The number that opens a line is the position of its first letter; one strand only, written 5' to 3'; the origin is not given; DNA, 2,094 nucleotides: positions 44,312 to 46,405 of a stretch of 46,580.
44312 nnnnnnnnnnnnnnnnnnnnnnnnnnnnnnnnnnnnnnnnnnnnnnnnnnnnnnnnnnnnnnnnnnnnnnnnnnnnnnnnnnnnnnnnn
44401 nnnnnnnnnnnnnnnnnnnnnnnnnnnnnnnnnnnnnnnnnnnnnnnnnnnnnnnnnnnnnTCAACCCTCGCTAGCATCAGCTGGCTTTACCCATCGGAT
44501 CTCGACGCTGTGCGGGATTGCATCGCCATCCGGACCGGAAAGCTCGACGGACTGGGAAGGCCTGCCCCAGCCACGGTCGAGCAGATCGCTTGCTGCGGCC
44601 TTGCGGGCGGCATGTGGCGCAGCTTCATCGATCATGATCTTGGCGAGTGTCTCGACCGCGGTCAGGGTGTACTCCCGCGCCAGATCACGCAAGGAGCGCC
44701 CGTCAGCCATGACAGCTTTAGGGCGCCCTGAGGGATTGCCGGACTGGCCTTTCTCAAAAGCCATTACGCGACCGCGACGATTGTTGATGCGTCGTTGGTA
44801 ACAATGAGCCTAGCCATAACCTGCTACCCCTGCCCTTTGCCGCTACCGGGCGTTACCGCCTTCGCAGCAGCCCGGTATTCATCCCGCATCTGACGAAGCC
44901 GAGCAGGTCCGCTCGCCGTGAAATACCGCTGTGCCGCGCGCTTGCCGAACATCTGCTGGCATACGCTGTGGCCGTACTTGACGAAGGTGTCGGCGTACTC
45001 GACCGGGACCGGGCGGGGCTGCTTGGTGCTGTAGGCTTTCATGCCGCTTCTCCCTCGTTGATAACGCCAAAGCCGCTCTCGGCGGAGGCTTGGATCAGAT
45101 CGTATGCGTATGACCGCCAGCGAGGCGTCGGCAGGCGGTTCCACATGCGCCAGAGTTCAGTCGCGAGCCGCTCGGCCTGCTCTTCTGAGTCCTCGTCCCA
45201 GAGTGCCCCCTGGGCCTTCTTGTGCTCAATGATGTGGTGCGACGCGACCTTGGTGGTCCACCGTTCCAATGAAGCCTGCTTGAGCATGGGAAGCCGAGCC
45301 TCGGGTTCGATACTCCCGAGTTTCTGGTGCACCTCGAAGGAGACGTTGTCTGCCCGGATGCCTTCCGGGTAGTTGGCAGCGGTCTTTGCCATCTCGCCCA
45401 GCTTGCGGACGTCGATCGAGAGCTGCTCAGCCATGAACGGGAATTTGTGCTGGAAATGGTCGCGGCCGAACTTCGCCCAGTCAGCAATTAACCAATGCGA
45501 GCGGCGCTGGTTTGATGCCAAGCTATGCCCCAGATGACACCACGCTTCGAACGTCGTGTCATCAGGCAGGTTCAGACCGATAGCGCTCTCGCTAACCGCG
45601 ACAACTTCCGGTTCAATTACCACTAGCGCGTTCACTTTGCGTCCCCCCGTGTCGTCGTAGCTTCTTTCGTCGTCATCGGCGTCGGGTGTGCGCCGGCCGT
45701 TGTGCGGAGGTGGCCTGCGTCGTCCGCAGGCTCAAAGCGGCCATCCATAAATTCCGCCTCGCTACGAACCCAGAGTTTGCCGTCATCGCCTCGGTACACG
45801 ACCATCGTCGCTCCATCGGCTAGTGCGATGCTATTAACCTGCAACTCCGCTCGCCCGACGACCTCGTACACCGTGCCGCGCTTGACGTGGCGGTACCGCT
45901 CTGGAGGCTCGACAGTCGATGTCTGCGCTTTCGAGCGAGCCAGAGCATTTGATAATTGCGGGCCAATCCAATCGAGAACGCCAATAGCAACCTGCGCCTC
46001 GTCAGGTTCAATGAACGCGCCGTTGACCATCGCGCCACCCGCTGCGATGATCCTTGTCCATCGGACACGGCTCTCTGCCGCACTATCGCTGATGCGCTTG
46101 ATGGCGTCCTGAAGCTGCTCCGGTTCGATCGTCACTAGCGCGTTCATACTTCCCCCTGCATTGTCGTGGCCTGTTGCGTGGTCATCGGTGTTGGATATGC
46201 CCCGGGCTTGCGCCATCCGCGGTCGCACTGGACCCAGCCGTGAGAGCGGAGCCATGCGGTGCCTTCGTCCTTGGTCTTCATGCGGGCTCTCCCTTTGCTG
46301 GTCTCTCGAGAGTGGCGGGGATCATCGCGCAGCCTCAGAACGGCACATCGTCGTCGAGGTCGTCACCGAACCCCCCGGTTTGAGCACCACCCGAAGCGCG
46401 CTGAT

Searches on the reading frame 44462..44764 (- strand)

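Call 55: search_protein_families(library=phrogs, proteins=[window:44462-44764:-], max_evalue=0.00001)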
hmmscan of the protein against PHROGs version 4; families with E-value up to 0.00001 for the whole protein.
window:44462-44764:- (100 aa): 1 family
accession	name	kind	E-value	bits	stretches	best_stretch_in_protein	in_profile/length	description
phrog_15261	-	unknown function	3.6e-09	38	1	9-79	16-82/99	-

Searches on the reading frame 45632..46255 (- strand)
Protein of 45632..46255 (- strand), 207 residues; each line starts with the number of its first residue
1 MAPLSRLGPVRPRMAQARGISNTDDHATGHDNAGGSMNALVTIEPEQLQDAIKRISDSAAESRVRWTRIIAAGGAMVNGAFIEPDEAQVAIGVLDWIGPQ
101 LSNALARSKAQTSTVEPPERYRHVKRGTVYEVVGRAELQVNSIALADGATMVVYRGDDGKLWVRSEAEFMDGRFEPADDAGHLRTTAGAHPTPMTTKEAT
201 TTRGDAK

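Call 74: search_protein_families(library=pfam, proteins=[window:45632-46255:-], max_evalue=0.001)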
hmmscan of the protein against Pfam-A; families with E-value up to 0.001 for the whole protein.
window:45632-46255:- (207 aa): 1 family
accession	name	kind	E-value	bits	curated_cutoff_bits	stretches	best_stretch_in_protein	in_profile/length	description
PF07866.17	DUF1653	-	0.0002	22.1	23.5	1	120-171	2-48/62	Protein of unknown function (DUF1653)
